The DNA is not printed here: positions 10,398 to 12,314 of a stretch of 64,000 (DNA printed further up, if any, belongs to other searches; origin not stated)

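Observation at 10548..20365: Multi-precursor double-glycine-leader peptide locus with two maturation routes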

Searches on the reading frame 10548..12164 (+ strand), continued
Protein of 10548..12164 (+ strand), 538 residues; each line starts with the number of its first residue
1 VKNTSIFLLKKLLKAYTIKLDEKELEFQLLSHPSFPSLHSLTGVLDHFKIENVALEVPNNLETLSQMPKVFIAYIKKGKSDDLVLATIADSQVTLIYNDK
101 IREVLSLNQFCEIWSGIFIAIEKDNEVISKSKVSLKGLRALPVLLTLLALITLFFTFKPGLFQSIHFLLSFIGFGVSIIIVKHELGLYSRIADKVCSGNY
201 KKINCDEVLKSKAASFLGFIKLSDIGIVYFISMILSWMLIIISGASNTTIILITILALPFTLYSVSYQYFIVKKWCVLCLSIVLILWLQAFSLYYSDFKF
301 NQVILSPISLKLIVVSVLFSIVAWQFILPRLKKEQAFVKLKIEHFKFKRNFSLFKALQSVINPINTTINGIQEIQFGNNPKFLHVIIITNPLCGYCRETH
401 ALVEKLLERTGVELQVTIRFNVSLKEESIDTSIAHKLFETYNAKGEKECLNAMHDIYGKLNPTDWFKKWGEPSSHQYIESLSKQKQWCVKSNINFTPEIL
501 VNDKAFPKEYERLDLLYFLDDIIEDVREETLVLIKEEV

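Call 34: search_solved_structures(query=A1, max_evalue=1, show_alignments=4)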
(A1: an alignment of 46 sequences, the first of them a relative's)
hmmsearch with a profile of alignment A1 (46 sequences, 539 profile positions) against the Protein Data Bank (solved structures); distinct sequences matched with E-value up to 1: 21.
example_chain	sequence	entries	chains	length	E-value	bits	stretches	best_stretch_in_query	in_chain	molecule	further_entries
1z6m_A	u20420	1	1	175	0.00069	21.3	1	364-519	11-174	conserved hypothetical protein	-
9dcg_A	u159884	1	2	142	0.0054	18.3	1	371-476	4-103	Thiol:disulfide interchange protein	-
1fo5_A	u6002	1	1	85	0.041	15.5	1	381-417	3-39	THIOREDOXIN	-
4nv6_A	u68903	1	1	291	0.059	14.9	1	193-322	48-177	VKORC1/thioredoxin domain protein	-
6nen_A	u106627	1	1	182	0.064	14.8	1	375-517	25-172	Copper resistance protein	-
6mhh_A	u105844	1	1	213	0.1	14.2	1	374-516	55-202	Metal resistance protein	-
4xvw_A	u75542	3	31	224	0.11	14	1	374-516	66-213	DsbA-like protein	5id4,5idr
4npb_A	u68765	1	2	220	0.11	14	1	369-404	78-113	Protein disulfide isomerase II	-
4nv2_A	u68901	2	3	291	0.17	13.4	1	203-322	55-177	VKORC1/thioredoxin domain protein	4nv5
4gxz_A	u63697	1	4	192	0.25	12.8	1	375-418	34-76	Suppression of copper sensitivity protein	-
4i5q_A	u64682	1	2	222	0.28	12.7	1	367-404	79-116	Thiol:disulfide interchange protein DsbC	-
4ilf_A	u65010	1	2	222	0.29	12.6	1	367-404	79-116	Thiol:disulfide interchange protein DsbC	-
1eej_A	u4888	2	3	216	0.3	12.6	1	367-403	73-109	THIOL:DISULFIDE INTERCHANGE PROTEIN | Thiol:disulfide interchange protein dsbC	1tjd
1ywx_A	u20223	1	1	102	0.47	11.9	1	416-478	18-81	30S ribosomal protein S24e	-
3bci_A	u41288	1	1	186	0.48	11.9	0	452-515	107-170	Disulfide bond protein A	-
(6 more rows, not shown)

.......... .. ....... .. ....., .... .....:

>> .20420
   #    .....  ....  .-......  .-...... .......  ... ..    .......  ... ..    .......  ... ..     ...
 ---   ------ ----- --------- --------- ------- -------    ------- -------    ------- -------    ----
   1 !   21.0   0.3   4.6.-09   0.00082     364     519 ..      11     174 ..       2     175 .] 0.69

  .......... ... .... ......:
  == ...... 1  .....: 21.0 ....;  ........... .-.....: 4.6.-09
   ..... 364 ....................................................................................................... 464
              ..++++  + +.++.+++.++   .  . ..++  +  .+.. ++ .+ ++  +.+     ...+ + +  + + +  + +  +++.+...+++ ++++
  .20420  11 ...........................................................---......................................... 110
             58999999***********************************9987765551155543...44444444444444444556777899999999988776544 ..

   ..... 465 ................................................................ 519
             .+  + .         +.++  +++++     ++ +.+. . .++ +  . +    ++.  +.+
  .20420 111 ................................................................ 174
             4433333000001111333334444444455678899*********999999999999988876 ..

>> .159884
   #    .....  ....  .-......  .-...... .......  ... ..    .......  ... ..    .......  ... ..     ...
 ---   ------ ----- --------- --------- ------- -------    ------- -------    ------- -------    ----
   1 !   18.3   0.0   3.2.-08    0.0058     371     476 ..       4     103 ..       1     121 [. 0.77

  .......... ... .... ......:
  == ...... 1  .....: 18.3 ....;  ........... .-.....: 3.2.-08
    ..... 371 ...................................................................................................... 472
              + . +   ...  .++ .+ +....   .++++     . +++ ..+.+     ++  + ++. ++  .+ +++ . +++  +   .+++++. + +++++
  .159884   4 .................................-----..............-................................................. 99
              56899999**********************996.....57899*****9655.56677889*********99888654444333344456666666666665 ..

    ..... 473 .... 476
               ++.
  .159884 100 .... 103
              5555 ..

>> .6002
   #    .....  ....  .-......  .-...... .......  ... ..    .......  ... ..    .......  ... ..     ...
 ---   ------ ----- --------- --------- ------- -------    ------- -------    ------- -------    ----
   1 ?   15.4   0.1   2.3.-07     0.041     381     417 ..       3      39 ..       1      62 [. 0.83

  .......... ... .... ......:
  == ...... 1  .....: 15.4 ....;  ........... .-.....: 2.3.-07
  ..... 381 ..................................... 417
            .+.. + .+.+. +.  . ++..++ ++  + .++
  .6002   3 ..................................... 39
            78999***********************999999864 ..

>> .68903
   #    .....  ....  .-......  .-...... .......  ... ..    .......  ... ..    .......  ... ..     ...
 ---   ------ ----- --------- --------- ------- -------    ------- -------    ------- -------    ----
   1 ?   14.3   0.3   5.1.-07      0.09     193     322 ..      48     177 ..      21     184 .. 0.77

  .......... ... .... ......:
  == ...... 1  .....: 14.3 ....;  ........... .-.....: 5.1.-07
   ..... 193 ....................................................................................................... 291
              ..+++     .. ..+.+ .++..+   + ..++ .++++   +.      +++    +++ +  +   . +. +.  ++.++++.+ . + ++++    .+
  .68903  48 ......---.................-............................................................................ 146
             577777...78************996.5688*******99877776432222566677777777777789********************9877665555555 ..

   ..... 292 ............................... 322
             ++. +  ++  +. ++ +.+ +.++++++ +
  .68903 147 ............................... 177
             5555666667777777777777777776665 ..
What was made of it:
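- Closest known: Bacterial VKOR-thioredoxin fusions. Different: Sequence similarity is marginal (E 0.06, call 34).
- In the solved Synechococcus VKOR the bias is the reverse, by my count on the chain fragment printed in call 34. All characterised bacterial VKOR and DsbB enzymes act on the extracytoplasmic side (established knowledge; the Synechococcus VKOR-Trx chain is seen in call 34).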

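Call 39: fold_search(model_id=the predicted structure, library=pdb)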
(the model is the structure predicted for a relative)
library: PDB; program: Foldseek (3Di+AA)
matches with E <= 10: 517; with E <= 0.001: 54
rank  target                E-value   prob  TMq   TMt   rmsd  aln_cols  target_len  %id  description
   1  5idr_C                1.2e-05  1.00  0.26  0.60  21.6       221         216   13  Crystal structure of Proteus Mirabilis ScsC in a transitional conformation (released 2017-08-02)
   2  4gxz_D                1.4e-05  1.00  0.25  0.73   3.4       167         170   17  Crystal structure of a periplasmic thioredoxin-like protein from Salmonella enterica serovar Typhimurium (released 2013-07-17)
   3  9azl_A                2.0e-05  1.00  0.25  0.20  17.8       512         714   12  Cryo-EM structure of the ABC transporter PCAT1 bound with MgADP class1 (released 2024-10-30)
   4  4xvw_A                2.6e-05  1.00  0.25  0.57  22.9       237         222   17  Crystal structure of Proteus mirabilis ScsC in a compact conformation (released 2016-06-08)
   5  6v9z_A                3.0e-05  1.00  0.25  0.20  17.1       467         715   12  Cryo-EM structure of PCAT1 bound to its CtA peptide substrate (released 2020-01-22)
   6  7rgv                  3.2e-05  1.00  0.24  0.54  15.2       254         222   15  Structure of Caulobacter crescentus Suppressor of copper sensitivity protein C (released 2022-03-02)
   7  4gxz_C                3.5e-05  1.00  0.23  0.65   3.9       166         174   14  Crystal structure of a periplasmic thioredoxin-like protein from Salmonella enterica serovar Typhimurium (released 2013-07-17)
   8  4gxz_B                3.7e-05  1.00  0.25  0.71   3.3       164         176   16  Crystal structure of a periplasmic thioredoxin-like protein from Salmonella enterica serovar Typhimurium (released 2013-07-17)
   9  3gyk_A                3.7e-05  1.00  0.24  0.66   3.9       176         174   18  The crystal structure of a thioredoxin-like oxidoreductase from Silicibacter pomeroyi DSS-3 (released 2009-06-09)
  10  4xvw_E                4.9e-05  1.00  0.26  0.60  20.6       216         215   14  Crystal structure of Proteus mirabilis ScsC in a compact conformation (released 2016-06-08)
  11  5idr_F                5.1e-05  1.00  0.26  0.60  21.6       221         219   13  Crystal structure of Proteus Mirabilis ScsC in a transitional conformation (released 2017-08-02)
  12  6mhh                  5.1e-05  1.00  0.26  0.60  18.2       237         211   17  Proteus mirabilis ScsC linker (residues 39-49) deletion and N6K mutant (released 2019-03-06)
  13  7t55_A                5.1e-05  1.00  0.26  0.21  15.5       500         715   12  Cryo-EM structure of PCAT1 in the inward-facing wide conformation under ATP turnover condition (released 2022-02-02)
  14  3eu4                  5.6e-05  1.00  0.25  0.64   4.6       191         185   14  Crystal Structure of BdbD from Bacillus subtilis (oxidised) (released 2009-06-16)
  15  8vp5_B                5.6e-05  1.00  0.26  0.21  17.4       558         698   12  Cryo-EM structure of the ABC transporter PCAT1 bound with ADP and Substrate (released 2024-10-30)
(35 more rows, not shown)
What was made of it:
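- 10548..12164 (+): Fusion protein with three parts. Residues 1-121: non-catalytic C39-like domain. About 136-330: six TM helices (one extra TM0 plus a five-TM VKOR core with loop Cys196/Cys205 and C276xxC279). 370-538: DsbA-like thioredoxin domain with C393xxC396. Foldseek matches to ScsC/DsbA/BdbD and to the PCAT1/ComA peptidase domains (call 39).
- On Peptidase C39: Foldseek to the PCAT1 and ComA peptidase domains gives TMt 0.63-0.69 (call 39).
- On DsbA-like thioredoxin fold: Foldseek to ScsC, DsbA and BdbD gives E about 1e-5 and TMt 0.6-0.73 (call 39).
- Closest known: C39-like domains without catalytic residues. Same: The papain-like C39 fold, with TM-score 0.63-0.69 to the PCAT1 and ComA domains (call 39).
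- C39 and DsbA folds (call 39).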

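Call 40: find_related_loci(query=A1, collection=genome_contigs, flank=8000)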
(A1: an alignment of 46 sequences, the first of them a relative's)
Query A1 (538 aa) in genome_contigs; peptide patterns used: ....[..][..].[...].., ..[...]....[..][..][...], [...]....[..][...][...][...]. (x = any residue, [..] = any of these).
469 stretches matched a pattern; 425 encode a relative of the query (tblastn E <= 1e-3); the best 80 are kept; 80 distinct loci.
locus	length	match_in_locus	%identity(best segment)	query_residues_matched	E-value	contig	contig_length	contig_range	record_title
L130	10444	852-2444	58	1-530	0e+0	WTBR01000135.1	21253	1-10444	MAG: Bacteroidales bacterium isolate GLR59 c_000000765720, whole genome shotgun sequence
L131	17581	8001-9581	56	1-529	0e+0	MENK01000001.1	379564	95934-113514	MAG: Bacteroidetes bacterium GWB2_32_14 gwb2_scaffold_13, whole genome shotgun sequence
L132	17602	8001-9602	49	1-536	4e-172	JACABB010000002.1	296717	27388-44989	MAG: Bacteroidales bacterium isolate Cfx3-06 MAG06_2, whole genome shotgun sequence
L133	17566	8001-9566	51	1-525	2e-171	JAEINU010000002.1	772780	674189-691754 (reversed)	MAG: Bacteroidales bacterium isolate MAG12 NODE_3_length_772780_cov_61.558827, whole genome shotgun sequence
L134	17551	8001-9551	49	1-518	2e-164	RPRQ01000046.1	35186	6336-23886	MAG: Bacteroidales bacterium isolate metabat2.99 metabat2.99_Contig_985253, whole genome shotgun sequence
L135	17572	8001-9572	48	7-529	2e-164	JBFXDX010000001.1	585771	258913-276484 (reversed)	MAG: Bacteroidales bacterium isolate CA_2019_TPIn_102 NODE_21_length_585771_cov_9.437838_TPIn, whole genome shotgun sequ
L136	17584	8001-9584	49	1-532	8e-160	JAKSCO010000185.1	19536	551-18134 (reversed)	MAG: Bacteroidales bacterium isolate MAG.294 k141_3919681, whole genome shotgun sequence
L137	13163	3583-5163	46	1-525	4e-155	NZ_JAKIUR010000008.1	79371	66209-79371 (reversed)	MAG: Lutibacter sp. isolate D100SM.bin.22 NODE_124_length_79371_cov_17.716231, whole genome shotgun sequence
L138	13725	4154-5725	48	17-538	1e-150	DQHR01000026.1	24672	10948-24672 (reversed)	MAG TPA_asm: Bacteroidales bacterium isolate UBA8529 contig_352146, whole genome shotgun sequence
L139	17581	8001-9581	45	1-528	5e-150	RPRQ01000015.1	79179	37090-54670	MAG: Bacteroidales bacterium isolate metabat2.99 metabat2.99_Contig_985031, whole genome shotgun sequence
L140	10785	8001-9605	45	2-532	4e-150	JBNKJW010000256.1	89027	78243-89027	MAG: Bacteroidales bacterium isolate H2.bin.10.orig k141_882542, whole genome shotgun sequence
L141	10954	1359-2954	46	1-529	1e-148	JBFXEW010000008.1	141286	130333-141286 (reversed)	MAG: Salinivirgaceae bacterium isolate CA_2019_TPIn_125 NODE_424_length_141286_cov_13.901097_TPIn, whole genome shotgun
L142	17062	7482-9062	44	4-528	7e-148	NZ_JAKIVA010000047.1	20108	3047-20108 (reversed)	MAG: Lutibacter sp. isolate D100SM.bin.4 NODE_1118_length_20108_cov_5.211651, whole genome shotgun sequence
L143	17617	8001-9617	45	1-536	1e-149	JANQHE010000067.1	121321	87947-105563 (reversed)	MAG: Bacteroidales bacterium isolate PL23b_bin.85 k99_1156482, whole genome shotgun sequence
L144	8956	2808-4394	44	1-525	9e-145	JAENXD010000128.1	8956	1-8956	MAG: Flavobacteriaceae bacterium isolate 5_8_m_bin18 k141_121315_length_8956_cov_207.4864, whole genome shotgun sequence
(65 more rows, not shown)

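Call 45: search_protein_representatives(alignment_id=A1)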
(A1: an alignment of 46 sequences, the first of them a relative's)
Query: 46 sequences, 539 profile positions. Proteins with E-value up to 0.001 (for the whole library): 5308; up to 1e-10: 4062; up to 1e-30: 2885. The best 150 are listed.
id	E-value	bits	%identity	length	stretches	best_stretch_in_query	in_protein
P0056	1.3e-218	743.2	-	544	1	1-535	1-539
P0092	2.5e-215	732.4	-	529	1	1-524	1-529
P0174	3.7e-213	725.2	-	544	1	1-532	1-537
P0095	9.8e-209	710.6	-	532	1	1-532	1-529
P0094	6.4e-205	698.0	-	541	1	2-535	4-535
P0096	1.9e-204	696.5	-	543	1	1-534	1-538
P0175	9.8e-203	690.8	-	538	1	1-533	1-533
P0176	1.2e-194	664.1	-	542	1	4-533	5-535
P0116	1.1e-191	654.4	-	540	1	1-529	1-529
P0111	6.3e-191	651.8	-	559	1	1-531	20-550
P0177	6.0e-189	645.3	-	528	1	2-525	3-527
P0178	7.2e-188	641.7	-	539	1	1-530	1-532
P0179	7.1e-186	635.2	-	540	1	2-531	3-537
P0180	3.8e-185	632.8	-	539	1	2-530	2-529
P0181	5.4e-184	629.0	-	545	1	1-531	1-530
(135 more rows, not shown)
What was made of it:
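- The C39-like domain is conserved throughout the top 150 representatives (call 45).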
